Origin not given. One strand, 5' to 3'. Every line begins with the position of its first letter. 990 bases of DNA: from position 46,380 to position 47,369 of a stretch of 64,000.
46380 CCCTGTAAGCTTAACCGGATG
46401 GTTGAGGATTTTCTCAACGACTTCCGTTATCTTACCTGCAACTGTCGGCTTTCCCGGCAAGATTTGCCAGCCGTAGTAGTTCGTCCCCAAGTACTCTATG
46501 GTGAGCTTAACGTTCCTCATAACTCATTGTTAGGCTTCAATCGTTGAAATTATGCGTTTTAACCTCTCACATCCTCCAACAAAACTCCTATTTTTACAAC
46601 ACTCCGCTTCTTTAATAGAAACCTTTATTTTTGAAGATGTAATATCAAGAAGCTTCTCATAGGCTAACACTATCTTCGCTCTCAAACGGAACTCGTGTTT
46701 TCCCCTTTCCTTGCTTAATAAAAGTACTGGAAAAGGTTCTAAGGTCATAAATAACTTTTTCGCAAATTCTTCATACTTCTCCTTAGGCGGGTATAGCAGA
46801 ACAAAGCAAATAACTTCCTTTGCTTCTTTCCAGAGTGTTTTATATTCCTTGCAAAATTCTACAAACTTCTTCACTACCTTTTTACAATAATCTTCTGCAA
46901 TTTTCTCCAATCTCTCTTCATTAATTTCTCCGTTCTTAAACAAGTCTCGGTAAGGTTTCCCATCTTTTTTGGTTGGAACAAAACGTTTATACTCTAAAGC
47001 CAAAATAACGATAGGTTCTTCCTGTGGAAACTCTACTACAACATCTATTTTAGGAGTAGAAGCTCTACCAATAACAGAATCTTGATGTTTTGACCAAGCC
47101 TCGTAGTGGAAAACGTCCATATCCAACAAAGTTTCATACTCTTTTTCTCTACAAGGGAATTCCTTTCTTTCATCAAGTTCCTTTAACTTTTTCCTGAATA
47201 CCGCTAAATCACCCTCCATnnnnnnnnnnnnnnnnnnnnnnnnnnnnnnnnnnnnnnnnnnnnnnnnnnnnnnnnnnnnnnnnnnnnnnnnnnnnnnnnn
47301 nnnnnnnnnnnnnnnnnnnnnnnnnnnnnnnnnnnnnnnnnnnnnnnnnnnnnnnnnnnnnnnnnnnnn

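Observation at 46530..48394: AT-rich two-gene cassette (OLD/AAA_21 ABC ATPase plus small nuclease-like partner) between truA and lolA: candidate uncharacterised antiphage/abortive-infection module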

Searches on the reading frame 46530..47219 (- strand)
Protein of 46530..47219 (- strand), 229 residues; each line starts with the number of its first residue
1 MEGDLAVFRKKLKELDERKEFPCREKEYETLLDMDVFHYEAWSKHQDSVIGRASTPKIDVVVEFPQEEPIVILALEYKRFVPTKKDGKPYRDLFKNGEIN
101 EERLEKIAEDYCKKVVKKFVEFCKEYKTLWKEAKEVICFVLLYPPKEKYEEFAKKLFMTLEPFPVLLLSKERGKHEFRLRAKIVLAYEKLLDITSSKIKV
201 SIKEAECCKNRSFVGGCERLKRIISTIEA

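Call 3: search_protein_families(library=pfam, proteins=[window:46530-47219:-], max_evalue=1)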
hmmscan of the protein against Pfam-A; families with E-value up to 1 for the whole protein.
window:46530-47219:- (229 aa): 3 families
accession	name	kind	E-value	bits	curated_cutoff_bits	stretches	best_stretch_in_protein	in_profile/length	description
PF08331.15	QueG_DUF1730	-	0.026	14.9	25.1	0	127-150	5-28/77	Epoxyqueuosine reductase QueG, DUF1730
PF13720.11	Acetyltransf_11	-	0.14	13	24.5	1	90-125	40-76/82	Udp N-acetylglucosamine O-acyltransferase; Domain 2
PF07989.16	Cnn_1N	-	0.18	12.4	28.5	1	101-135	27-61/74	Centrosomin N-terminal motif 1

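Call 4: search_protein_families(library=padloc, proteins=[window:46530-47219:-], max_evalue=1)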
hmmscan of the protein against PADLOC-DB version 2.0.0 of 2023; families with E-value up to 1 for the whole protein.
window:46530-47219:- (229 aa): 0 families

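Call 5: search_protein_families(library=ncbifam, proteins=[window:46530-47219:-], max_evalue=1)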
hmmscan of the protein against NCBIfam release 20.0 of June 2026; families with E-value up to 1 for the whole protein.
window:46530-47219:- (229 aa): 0 families

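Call 6: find_homologous_proteins(query=window:46530-47219:-, max_evalue=0.001)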
Query window:46530-47219:- (229 aa): 3 proteins with E <= 0.001 among 642 candidates.
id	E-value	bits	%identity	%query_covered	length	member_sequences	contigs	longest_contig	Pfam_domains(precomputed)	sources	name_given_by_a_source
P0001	1.1e-135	468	93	100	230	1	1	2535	-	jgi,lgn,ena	-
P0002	8.6e-131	452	89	100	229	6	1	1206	-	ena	-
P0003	2.7e-92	326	66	100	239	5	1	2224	-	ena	-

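Call 7: search_solved_structures(query=window:46530-47219:-, max_evalue=10)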
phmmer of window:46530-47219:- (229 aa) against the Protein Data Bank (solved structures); distinct sequences matched with E-value up to 10: 4.
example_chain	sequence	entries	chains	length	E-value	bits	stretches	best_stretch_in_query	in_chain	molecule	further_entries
2db0_A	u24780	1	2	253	0.029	17.1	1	94-175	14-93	253aa long hypothetical protein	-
3hq2_A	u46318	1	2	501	0.11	15.3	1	49-159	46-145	Bacillus subtilis M32 carboxypeptidase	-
5cwd_A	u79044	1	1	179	0.14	15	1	80-118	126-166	Designed helical repeat protein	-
9rwm_A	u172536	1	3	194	0.44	13.3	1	28-88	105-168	A disintegrin and metalloproteinase with thrombospondin motifs 5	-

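Call 9: find_encoding_contigs(protein=P0003, flank=10000)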
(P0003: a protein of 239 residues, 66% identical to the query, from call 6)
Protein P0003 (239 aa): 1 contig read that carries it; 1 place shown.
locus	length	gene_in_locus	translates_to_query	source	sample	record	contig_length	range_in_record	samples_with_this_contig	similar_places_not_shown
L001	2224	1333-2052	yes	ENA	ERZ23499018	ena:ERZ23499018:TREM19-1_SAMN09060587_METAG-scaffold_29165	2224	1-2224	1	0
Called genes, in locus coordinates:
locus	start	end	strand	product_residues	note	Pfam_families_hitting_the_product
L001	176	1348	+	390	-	PF13175:AAA_15 (weak), PF13304:AAA_21, PF13175:AAA_15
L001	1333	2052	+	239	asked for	-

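Call 10: find_encoding_contigs(protein=P0001, flank=10000)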
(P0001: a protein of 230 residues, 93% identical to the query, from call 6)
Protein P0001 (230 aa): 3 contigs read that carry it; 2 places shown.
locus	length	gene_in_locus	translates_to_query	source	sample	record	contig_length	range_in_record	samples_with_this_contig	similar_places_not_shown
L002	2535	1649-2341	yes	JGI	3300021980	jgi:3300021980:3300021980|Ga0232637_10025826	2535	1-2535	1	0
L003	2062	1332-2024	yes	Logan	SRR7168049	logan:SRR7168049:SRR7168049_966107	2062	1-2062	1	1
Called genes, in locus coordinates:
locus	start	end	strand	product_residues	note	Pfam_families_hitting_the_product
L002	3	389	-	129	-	?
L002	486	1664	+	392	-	PF13476:AAA_23 (weak), PF13304:AAA_21, PF13175:AAA_15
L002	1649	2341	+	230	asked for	-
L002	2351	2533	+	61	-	?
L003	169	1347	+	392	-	PF13476:AAA_23 (weak), PF13304:AAA_21, PF13175:AAA_15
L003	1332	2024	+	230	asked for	-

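Call 15: search_protein_families(library=padloc, proteins=[P0003], max_evalue=1)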
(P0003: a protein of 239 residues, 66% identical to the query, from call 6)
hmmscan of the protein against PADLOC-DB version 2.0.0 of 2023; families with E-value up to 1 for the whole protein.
P0003 (239 aa): 0 families

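Call 16: search_protein_families(library=pfam, proteins=[P0003], max_evalue=1)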
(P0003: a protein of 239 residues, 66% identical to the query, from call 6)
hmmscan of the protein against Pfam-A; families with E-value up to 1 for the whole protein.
P0003 (239 aa): 1 family
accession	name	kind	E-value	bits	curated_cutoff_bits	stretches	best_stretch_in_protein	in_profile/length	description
PF06703.16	SPC25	-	0.011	15.9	24.3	1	42-110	78-155/159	Microsomal signal peptidase 25 kDa subunit (SPC25)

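Call 30: find_homologous_proteins(query=A1, max_evalue=0.001)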
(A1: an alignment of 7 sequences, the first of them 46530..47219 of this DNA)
Query A1 (7 sequences) (229 aa, profile of the alignment): 150 proteins with E <= 0.001 among 4587 candidates; the best 120 are listed.
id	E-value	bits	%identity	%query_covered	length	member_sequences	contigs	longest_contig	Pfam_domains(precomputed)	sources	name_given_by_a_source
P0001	1.2e-90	321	93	100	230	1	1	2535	-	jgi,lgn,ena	-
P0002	6.3e-90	319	89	100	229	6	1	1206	-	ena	-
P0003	5.7e-89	316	66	100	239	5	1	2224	-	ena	-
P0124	6.2e-60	221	54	6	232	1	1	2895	-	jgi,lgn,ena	-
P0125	5.1e-44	169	-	-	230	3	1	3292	-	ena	-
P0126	2.4e-40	157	-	-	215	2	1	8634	-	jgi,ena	-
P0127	1.7e-31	128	-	-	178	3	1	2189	-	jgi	-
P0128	2.3e-29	121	-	-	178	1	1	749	-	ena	-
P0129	3.2e-27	114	-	-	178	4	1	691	-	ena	-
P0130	3.6e-27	114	-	-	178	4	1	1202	-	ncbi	-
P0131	5.8e-27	113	-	-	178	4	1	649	-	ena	-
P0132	1.4e-26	112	-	-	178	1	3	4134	-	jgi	jgi:hypothetical protein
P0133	1.7e-26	112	-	-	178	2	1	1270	-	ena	-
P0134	2.0e-26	111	-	-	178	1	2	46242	-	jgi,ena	-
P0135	3.5e-26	111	-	-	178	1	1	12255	-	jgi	jgi:hypothetical protein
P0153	8.7e-24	103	-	-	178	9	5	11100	-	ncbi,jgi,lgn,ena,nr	ncbi:MAG: hypothetical protein B6D54_02880 [Epsilonproteobacteria bacterium 4484_65]|nr:MAG: hypothe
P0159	2.1e-22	98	-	-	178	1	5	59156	-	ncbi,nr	ncbi:MAG: hypothetical protein LGB72_05670 [Sulfurovum sp.]|nr:hypothetical protein [Sulfurovum sp.]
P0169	8.3e-21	93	-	-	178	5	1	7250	-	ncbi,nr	ncbi:MAG: hypothetical protein FNT15_07815 [Sulfurovum sp.]|nr:MAG: hypothetical protein FNT15_07815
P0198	1.8e-18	85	-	-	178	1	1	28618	-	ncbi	-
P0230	8.4e-14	70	-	-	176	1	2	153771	-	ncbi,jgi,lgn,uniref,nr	ncbi:hypothetical protein [Sulfurovum sp.]|uniref:hypothetical protein n=1 Tax=Sulfurovum sp. TaxID=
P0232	2.3e-13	69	-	-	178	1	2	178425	-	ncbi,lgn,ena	-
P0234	3.6e-13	68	-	-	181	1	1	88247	-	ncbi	-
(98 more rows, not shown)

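Call 50: predict_structure(alignment_id=A5)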
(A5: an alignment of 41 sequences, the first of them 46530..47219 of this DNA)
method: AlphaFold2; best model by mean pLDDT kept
length: 229 residues; sequences in the alignment: 41
mean_pLDDT: 54.2   pTM: 0.51
mean pLDDT of the five models: 54.2, 50.9, 41.1, 38.1, 36.7
residues with pLDDT >= 90: 1; 70-90: 51; 50-70: 71; < 50: 106
segments of 3 or more residues with pLDDT < 50: 1-9, 11-13, 19-65, 145-172, 215-229
pLDDT, mean of each block of 10 residues (from residue 1): 43 48 33 30 29 36 55 62 52 78 86 80 71 66 49 37 38 57 70 79 67 46 32
secondary structure, 60 per line:
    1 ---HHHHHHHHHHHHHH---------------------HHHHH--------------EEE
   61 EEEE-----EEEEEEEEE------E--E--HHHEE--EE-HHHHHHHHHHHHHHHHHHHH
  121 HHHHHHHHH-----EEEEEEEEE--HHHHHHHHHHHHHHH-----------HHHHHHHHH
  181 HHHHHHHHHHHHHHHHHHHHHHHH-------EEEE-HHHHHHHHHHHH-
elements in order: H4-17 H39-43 E58-64 E70-78 H101-129 E135-143 H146-160 H172-204 E212-215 H217-228

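Call 51: search_protein_families(library=pfam, alignment_id=A5, max_evalue=5)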
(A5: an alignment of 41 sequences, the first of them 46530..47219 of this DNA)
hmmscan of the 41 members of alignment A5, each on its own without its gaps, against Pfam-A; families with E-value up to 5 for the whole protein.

A. member 1, window:46530-47219:- (229 aa): 3 families
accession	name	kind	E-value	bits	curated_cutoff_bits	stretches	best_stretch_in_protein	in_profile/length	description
PF08331.15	QueG_DUF1730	-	0.026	14.9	25.1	1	127-150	5-28/77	Epoxyqueuosine reductase QueG, DUF1730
PF13720.11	Acetyltransf_11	-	0.14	13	24.5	1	90-125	40-76/82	Udp N-acetylglucosamine O-acyltransferase; Domain 2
PF07989.16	Cnn_1N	-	0.18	12.4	28.5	1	101-135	27-61/74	Centrosomin N-terminal motif 1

B. families by the number of members that match (of 41 scanned): 27 families (the first 25 are shown)
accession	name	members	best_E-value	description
PF08378.17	NERD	17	0.0012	Nuclease-related domain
PF10000.15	ACT_3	12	0.00097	ACT domain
PF08331.15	QueG_DUF1730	3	0.026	Epoxyqueuosine reductase QueG, DUF1730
PF13720.11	Acetyltransf_11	3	0.085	Udp N-acetylglucosamine O-acyltransferase; Domain 2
PF07989.16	Cnn_1N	2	0.0016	Centrosomin N-terminal motif 1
PF01393.25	Chromo_shadow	2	0.028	Chromo shadow domain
PF21796.3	Cac1_C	2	0.034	Chromatin assembly factor 1 subunit Cac1, C-terminal domain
PF18423.6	zf_CopZ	1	0.0099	Zinc binding domain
PF06703.16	SPC25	1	0.011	Microsomal signal peptidase 25 kDa subunit (SPC25)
PF19057.6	PH_19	1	0.012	PH domain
PF03159.24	XRN_N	1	0.018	XRN 5'-3' exonuclease N-terminus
PF17111.11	PigL_N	1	0.044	Pigment biosynthesis cluster protein PigL N-terminal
PF06489.16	Orthopox_A49R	1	0.054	Orthopoxvirus A49R protein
PF24235.1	RHG29_45_N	1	0.054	Rho GTPase-activating protein 29/45 N-terminal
PF15145.11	DUF4577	1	0.065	Domain of unknown function (DUF4577)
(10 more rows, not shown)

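Call 52: search_solved_structures(query=A5, max_evalue=10)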
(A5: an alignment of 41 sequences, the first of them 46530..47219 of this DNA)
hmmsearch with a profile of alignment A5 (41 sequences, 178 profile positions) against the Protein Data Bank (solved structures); distinct sequences matched with E-value up to 10: 3.
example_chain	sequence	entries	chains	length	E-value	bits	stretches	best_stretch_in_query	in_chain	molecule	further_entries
5mqf_Q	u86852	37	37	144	0.14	15.4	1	91-152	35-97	Protein BUD31 homolog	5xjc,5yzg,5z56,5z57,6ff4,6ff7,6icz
2myy_A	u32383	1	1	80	2.4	11.4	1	36-96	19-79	Conserved hypothetical MbtH-like protein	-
8s8p_K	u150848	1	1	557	5.2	10.2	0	65-123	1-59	ATP-dependent DNA helicase II subunit 1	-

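Call 53: search_protein_families(library=pfam, proteins=[P0127, P0134, P0153, P0159, P0169, P0198, P0230, P0232, P0234, P0124], max_evalue=5)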
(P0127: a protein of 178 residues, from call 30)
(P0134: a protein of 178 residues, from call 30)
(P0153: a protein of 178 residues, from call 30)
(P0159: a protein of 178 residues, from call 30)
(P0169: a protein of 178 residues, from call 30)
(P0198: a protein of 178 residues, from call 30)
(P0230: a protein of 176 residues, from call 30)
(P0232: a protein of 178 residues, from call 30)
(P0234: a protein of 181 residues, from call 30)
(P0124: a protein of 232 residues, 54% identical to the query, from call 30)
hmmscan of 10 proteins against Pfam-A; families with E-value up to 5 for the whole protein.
P0127 (178 aa): 0 families

P0134 (178 aa): 2 families
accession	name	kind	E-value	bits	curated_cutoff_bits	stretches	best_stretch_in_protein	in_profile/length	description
PF08378.17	NERD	-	0.082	13.9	22.1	1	54-85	33-64/111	Nuclease-related domain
PF10000.15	ACT_3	-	0.11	12.9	25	1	95-123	2-30/70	ACT domain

P0153 (178 aa): 2 families
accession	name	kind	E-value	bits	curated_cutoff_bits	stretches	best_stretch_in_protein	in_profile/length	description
PF10000.15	ACT_3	-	0.00097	19.5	25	1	95-126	2-33/70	ACT domain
PF25086.1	DUF7803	-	0.16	12.2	27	1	78-131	22-80/178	Domain of unknown function (DUF7803)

P0159 (178 aa): 2 families
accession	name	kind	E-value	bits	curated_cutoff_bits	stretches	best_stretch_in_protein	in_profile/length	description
PF08378.17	NERD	-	0.0056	17.6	22.1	1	53-88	32-69/111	Nuclease-related domain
PF10091.15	Glycoamylase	-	0.12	12.3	27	1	98-159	159-219/221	Putative glucoamylase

P0169 (178 aa): 0 families

P0198 (178 aa): 0 families

P0230 (176 aa): 1 family
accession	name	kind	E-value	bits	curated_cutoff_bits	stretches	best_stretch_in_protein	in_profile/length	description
PF21871.1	Gp6_C-III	-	1.7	9.2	27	0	150-168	32-50/76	Baseplate structural protein gp6, C-terminal domain III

P0232 (178 aa): 1 family
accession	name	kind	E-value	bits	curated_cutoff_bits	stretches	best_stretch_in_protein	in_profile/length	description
PF08378.17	NERD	-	0.096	13.6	22.1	1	48-85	27-64/111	Nuclease-related domain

P0234 (181 aa): 1 family
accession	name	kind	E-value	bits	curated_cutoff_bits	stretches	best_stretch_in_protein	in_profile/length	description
PF08378.17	NERD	-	0.0078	17.1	22.1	1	54-95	30-73/111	Nuclease-related domain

P0124 (232 aa): 2 families
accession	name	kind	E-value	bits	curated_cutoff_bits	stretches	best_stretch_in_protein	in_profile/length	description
PF01544.23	CorA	-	0.077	12.7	27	1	135-203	70-138/292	CorA-like Mg2+ transporter protein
PF21796.3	Cac1_C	-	0.87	10.2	24.3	0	182-197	16-31/55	Chromatin assembly factor 1 subunit Cac1, C-terminal domain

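Call 68: search_protein_representatives(alignment_id=A5)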
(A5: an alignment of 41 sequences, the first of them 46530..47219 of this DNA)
Query: 41 sequences, 178 profile positions. Proteins with E-value up to 0.001 (for the whole library): 546; up to 1e-10: 94; up to 1e-30: 14. The best 150 are listed.
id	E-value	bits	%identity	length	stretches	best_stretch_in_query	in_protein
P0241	4.0e-62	225.7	-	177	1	1-178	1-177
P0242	7.0e-60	218.3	-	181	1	1-178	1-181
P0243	2.4e-54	200.3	-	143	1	1-139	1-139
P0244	2.9e-52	193.5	-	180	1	1-178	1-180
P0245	3.7e-52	193.2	-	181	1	1-178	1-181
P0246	3.4e-49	183.6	-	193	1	1-178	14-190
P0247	3.6e-36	141.1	-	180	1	8-175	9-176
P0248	2.5e-35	138.4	-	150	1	3-135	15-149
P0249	5.6e-35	137.2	-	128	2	1-78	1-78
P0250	1.1e-34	136.3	-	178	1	1-178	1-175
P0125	1.5e-33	132.5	-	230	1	1-178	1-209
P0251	3.8e-33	131.3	-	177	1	7-178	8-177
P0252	6.7e-32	127.2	-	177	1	1-172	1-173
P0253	2.3e-31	125.5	-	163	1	1-168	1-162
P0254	1.7e-30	122.7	-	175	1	1-174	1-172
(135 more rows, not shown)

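Call 76: search_protein_families(library=padloc, alignment_id=A6, max_evalue=1)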
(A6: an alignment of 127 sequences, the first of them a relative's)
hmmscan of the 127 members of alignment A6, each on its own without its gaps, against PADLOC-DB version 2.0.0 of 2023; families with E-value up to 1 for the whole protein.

A. member 1, P0159 (178 aa): 0 families

B. families by the number of members that match (of 127 scanned): 29 families (the first 25 are shown)
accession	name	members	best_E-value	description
PDLC04226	HEC-02B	20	2.5e-05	-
PDLC04217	HEC-02B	11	4.9e-05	-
PDLC04225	HEC-02B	9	3.4e-07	-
PDLC04229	HEC-02B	9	6.9e-06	-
PDLC04563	PDC-M29B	9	3.3e-05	-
PDLC04228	HEC-02B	6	0.00012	-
PDLC04227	HEC-02B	5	1.4e-05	-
PDLC05014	PDC-S41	4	0.00071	-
PDLC02083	Cas4_II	2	0.002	-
PDLC03414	REase_II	1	0.00011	Type II restriction enzyme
PDLC01894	CARF4--CARF_PDDEXK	1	0.0014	-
PDLC01833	CARF2--CARF_HEPN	1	0.0014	-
PDLC00643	ZorE2|ZorE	1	0.0031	HNH endonuclease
PDLC04219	HEC-02B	1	0.0063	-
PDLC04218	HEC-02B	1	0.0065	-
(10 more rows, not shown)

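Call 77: fold_search(model_id=the predicted structure, library=pdb)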
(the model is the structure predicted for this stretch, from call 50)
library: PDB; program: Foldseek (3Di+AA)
matches with E <= 10: 91; with E <= 0.001: 0
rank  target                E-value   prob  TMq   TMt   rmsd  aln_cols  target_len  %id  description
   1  9h8l                  6.1e-01  0.10  0.16  0.16   9.4       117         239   14  Crystal Structure of Polyphosphate kinase 2-II (PPK2-II) from Lysinibacillus fusiformis bound to TMP (released 2025-02-05)
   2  6rwx_A                1.4e+00  0.07  0.18  0.21  16.0       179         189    9  Periplasmic inner membrane ring of the Shigella type 3 secretion system (released 2020-02-12)
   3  9gia_A                1.5e+00  0.08  0.17  0.16   9.7       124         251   16  Crystal Structure of Polyphosphate kinase 2-II (PPK2-II) from Bacillus cereus Apo-form (released 2025-09-03)
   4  6vm6_B                1.6e+00  0.08  0.19  0.11  10.4       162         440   12  Structure of Acinetobacter baumannii Cap4 SAVED/CARF-domain containing receptor with the cyclic trinucleotide 2'3'3'-c (released 2020-06-17)
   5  9dir_A                1.8e+00  0.09  0.14  0.24  14.5       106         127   16  Cryo-EM structure of the heme/hemoglobin transporter ChuA, in complex with de novo designed binder G7 (released 2025-05-21)
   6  6wam_F                2.0e+00  0.06  0.19  0.12  10.2       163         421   12  Structure of Acinetobacter baumannii Cap4 SAVED/CARF-domain containing receptor (released 2020-06-17)
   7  9h8k                  2.1e+00  0.05  0.16  0.15   9.4       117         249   14  Crystal Structure of Polyphosphate kinase 2-II (PPK2-II) from Lysinibacillus fusiformis bound to AMP (released 2025-02-05)
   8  2vre_A                2.6e+00  0.04  0.17  0.16  13.8       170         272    8  crystal structure of human peroxisomal delta3,5,delta2,4-dienoyl coa isomerase (released 2008-04-15)
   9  5gre_A                2.6e+00  0.02  0.12  0.10  12.7       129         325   15  Crystal structure of the alpha gamma heterodimer of human IDH3 in complex with Mg(2+), citrate and ADP (released 2017-02-15)
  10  4j10_A                3.1e+00  0.08  0.16  0.35  13.5       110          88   14  The crystal structure of a secreted protein ESXB (SeMet-labeled) from Bacillus anthracis str. Sterne (released 2013-02-13)
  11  4j11_A                3.1e+00  0.06  0.17  0.31  12.3       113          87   12  The crystal structure of a secreted protein ESXB (wild-type, in P21 space group) from Bacillus anthracis str. sterne (released 2013-02-13)
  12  8ti9_B                3.1e+00  0.01  0.14  0.16  15.1       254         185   13  CryoEM structure of octamer assembly of Shedu nuclease domain from Bacillus cereus (released 2024-07-31)
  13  3rst_C                3.3e+00  0.01  0.13  0.13  16.0       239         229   12  Crystal structure of Bacillus subtilis signal peptide peptidase A (released 2012-03-28)
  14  4j7k_A                3.5e+00  0.08  0.16  0.35  12.1       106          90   14  The crystal structure of a secreted protein EsxB (Mutant E54Q) from Bacillus anthracis str. Sterne (released 2013-03-06)
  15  8hy8                  3.5e+00  0.08  0.14  0.20   8.3        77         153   16  Bacterial STING from Epilithonimonas lactis (released 2024-01-10)
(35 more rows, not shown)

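Call 79: predict_structure(alignment_id=A6)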
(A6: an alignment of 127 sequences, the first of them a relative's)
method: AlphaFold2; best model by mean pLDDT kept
length: 178 residues; sequences in the alignment: 127
mean_pLDDT: 89.9   pTM: 0.86
mean pLDDT of the five models: 89.9, 89.9, 84.6, 84.4, 83.4
residues with pLDDT >= 90: 126; 70-90: 34; 50-70: 18; < 50: 0
segments of 3 or more residues with pLDDT < 50: none
pLDDT, mean of each block of 10 residues (from residue 1): 93 97 92 91 98 97 95 94 95 98 98 96 72 65 95 93 79 65
secondary structure, 60 per line:
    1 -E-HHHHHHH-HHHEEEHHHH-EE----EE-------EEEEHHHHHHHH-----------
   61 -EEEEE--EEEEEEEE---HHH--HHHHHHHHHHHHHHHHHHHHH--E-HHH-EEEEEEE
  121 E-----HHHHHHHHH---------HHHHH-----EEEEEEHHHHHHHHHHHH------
elements in order: H4-10 E15-17 H18-21 E38-41 H42-49 E62-66 E69-76 H85-105 E114-121 H127-135 H145-149 E155-160 H161-172

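Call 95: find_related_loci(query=A2, collection=metagenome_contigs, flank=6000)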
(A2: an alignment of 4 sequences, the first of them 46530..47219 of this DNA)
Query A2 (229 aa) in metagenome_contigs; peptide patterns used: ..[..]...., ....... (x = any residue, [..] = any of these).
600 stretches matched a pattern, but none encodes a relative of the query by tblastn (E <= 1e-3).

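Call 96: find_related_loci(query=A3, collection=viral_contigs, flank=6000)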
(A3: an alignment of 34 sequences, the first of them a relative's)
Query A3 (178 aa) in viral_contigs; peptide patterns used: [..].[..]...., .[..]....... (x = any residue, [..] = any of these).
62 stretches matched a pattern, but none encodes a relative of the query by tblastn (E <= 1e-3).
